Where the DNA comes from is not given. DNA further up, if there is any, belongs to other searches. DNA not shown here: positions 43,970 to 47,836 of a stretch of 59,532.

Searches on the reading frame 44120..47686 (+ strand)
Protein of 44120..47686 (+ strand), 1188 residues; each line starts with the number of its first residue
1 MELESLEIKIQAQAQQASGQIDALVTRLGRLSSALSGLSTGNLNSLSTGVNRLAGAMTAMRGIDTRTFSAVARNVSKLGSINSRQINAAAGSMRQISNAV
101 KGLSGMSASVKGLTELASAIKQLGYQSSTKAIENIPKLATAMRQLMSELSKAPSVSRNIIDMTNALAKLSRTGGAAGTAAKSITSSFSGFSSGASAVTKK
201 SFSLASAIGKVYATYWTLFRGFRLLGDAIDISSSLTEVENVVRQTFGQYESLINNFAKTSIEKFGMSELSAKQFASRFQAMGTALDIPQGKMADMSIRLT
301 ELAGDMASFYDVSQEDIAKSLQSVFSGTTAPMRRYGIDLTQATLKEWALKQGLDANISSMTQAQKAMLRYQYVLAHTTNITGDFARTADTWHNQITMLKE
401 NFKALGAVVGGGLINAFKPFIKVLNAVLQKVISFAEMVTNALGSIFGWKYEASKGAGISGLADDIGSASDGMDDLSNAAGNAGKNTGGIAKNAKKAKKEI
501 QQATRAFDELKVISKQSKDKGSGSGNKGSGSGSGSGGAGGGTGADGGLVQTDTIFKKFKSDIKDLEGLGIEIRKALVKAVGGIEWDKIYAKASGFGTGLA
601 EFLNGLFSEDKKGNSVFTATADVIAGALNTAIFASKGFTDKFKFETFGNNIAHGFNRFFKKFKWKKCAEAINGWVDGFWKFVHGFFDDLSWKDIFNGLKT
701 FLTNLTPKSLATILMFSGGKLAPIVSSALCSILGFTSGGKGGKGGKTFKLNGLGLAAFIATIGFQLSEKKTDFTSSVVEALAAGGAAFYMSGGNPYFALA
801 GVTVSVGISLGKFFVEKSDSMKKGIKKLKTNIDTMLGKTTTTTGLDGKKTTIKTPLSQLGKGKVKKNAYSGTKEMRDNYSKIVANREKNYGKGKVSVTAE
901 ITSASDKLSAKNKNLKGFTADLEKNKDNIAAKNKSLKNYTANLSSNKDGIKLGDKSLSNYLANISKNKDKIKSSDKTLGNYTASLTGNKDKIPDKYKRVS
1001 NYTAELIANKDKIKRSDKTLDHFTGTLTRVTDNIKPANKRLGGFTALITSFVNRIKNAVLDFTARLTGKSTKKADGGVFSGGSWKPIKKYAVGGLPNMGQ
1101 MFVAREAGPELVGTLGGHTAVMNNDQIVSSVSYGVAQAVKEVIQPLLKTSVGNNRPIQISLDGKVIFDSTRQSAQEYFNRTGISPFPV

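Call 84: search_protein_families(library=pfam, proteins=[window:44120-47686:+], max_evalue=0.001)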
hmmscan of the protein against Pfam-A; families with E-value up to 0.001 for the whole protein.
window:44120-47686:+ (1188 aa): 2 families
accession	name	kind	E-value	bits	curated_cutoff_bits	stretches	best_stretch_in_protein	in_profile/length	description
PF12205.13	GIT1_C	-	0.00022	21.9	25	0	111-207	13-101/110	G protein-coupled receptor kinase-interacting protein 1 C term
PF04108.17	ATG17_like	-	0.00027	21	43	0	88-258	120-243/355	Autophagy protein ATG17-like domain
